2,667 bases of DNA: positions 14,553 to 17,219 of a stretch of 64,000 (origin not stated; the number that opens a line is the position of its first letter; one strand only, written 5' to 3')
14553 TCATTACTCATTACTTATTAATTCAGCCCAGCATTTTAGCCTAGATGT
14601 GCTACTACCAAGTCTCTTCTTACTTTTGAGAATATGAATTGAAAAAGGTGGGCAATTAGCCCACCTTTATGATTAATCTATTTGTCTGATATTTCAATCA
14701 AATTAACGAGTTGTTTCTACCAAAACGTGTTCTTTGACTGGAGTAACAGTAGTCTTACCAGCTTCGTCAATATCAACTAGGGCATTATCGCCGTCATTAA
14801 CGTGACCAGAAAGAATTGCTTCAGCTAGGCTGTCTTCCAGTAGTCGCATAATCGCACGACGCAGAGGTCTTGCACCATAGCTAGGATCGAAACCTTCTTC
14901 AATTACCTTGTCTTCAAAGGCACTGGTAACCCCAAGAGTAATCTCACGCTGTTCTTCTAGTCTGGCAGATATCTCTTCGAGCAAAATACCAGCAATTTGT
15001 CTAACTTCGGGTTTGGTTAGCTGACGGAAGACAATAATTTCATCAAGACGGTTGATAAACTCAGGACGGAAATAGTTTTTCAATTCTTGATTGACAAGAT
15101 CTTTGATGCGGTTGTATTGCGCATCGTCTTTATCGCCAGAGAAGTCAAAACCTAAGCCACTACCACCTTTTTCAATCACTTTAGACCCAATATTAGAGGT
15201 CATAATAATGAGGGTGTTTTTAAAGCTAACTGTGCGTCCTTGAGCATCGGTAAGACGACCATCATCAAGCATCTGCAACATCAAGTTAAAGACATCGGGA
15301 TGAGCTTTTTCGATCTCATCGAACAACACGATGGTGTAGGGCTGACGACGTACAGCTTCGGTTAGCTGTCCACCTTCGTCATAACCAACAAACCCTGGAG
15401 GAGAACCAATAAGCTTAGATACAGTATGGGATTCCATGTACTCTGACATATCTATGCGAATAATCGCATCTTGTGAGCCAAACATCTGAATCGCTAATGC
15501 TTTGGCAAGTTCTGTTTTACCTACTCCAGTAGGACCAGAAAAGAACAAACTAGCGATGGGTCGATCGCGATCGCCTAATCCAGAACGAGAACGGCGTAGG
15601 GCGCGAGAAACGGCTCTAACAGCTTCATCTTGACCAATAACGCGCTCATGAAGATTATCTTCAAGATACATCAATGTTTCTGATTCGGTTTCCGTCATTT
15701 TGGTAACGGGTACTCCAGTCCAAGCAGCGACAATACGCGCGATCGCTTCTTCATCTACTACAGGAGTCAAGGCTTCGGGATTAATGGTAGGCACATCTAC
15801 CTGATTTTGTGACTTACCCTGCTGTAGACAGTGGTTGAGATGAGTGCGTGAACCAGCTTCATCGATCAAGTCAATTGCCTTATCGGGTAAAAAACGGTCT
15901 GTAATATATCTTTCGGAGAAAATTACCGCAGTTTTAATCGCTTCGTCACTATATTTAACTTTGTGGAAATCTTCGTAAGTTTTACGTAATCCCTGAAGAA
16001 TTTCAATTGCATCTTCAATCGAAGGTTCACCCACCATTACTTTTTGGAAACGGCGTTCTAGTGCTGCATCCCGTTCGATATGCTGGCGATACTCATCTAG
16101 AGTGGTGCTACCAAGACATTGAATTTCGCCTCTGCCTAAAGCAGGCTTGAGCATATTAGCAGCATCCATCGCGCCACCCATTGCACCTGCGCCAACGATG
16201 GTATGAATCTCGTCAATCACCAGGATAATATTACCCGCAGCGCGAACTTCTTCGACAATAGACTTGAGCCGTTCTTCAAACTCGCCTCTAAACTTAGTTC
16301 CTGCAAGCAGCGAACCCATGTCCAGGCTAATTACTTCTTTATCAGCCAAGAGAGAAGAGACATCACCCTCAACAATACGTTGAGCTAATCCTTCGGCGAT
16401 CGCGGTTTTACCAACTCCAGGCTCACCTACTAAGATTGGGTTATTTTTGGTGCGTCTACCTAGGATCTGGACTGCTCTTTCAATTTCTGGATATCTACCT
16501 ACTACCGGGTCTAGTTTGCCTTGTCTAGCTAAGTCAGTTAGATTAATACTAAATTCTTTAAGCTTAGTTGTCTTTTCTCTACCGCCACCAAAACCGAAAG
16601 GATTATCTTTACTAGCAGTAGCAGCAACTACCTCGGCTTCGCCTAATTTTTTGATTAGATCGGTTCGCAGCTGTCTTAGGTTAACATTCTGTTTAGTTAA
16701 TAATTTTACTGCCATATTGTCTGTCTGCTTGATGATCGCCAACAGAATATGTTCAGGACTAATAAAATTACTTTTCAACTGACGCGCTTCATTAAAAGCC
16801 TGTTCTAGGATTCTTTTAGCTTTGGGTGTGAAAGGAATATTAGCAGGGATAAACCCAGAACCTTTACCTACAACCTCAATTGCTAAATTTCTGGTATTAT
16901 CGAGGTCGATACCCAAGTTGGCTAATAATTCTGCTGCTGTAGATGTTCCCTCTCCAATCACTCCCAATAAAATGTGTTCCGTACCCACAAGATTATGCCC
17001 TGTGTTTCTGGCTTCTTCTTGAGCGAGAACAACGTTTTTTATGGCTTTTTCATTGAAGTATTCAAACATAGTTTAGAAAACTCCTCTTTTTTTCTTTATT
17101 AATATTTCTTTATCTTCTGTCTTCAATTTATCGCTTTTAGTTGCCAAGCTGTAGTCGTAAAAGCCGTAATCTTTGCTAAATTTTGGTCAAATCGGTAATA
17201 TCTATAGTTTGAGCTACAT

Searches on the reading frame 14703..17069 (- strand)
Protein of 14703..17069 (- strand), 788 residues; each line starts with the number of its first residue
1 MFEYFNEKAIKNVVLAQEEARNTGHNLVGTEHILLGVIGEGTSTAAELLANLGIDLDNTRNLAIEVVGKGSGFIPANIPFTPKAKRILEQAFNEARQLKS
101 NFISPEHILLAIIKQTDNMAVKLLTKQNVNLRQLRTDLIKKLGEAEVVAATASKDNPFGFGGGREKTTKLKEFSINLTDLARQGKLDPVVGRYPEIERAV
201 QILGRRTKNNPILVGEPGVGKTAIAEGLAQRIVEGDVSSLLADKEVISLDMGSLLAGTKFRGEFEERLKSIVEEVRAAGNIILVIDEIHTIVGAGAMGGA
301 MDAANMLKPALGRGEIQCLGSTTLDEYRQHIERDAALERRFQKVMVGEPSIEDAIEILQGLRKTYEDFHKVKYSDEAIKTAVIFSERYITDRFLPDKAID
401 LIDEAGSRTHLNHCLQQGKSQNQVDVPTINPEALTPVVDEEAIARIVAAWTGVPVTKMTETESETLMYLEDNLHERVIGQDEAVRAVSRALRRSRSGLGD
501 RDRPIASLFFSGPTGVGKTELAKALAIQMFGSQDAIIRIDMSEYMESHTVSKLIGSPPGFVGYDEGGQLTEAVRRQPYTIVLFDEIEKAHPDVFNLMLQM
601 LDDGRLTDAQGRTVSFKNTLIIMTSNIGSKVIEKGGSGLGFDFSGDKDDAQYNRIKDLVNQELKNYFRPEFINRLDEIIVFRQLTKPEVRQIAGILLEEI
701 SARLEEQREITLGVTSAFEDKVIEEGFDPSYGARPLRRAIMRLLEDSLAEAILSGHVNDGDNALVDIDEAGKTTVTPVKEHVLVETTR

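Call 60: search_protein_families(library=pfam, proteins=[window:14703-17069:-], max_evalue=0.00001)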
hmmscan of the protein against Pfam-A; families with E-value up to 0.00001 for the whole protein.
window:14703-17069:- (788 aa): 14 families
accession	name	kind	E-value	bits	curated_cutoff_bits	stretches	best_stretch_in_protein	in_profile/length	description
PF07724.20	AAA_2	-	2.1e-70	236.5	27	1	503-678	1-166/166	AAA domain (Cdc48 subfamily)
PF02861.25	Clp_N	-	9.1e-30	103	20.7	2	91-142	1-52/53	Clp amino terminal domain, pathogenicity island component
PF17871.7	AAA_lid_9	-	9.8e-29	99.8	22.8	1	350-419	1-70/104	AAA lid domain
PF10431.15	ClpB_D2-small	-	8.2e-23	80.7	21.9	1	684-763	1-79/81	C-terminal, D2-small domain, of ClpB protein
PF00004.35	AAA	-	9.7e-23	81.5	21.2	2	212-316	2-97/131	ATPase family associated with various cellular activities (AAA)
PF07728.20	AAA_5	-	6.6e-17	62.2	22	1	508-629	2-125/139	AAA domain (dynein-related subfamily)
PF13191.12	AAA_16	-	8.2e-11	43.1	32.6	0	189-235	2-51/167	AAA ATPase domain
PF13401.12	AAA_22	-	2.7e-10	41.1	27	0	207-295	4-97/130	AAA domain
PF20720.3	nSTAND3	-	1.4e-09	38.2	27.2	0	195-234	6-43/155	Novel STAND NTPase 3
PF13238.12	AAA_18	-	6e-09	36.9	29.4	0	212-288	2-80/128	AAA domain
PF00158.32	Sigma54_activat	-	2e-08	34.5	20.2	0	506-626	23-142/168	Sigma-54 interaction domain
PF13173.12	AAA_14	-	5.5e-07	30.1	27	0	508-604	5-88/129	AAA domain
PF06414.18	Zeta_toxin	-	6.6e-07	29.4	22.3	0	501-548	13-58/199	Zeta toxin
PF01695.23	IstB_IS21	-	2.7e-06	27.5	24.1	0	206-272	90-152/238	IstB-like ATP binding protein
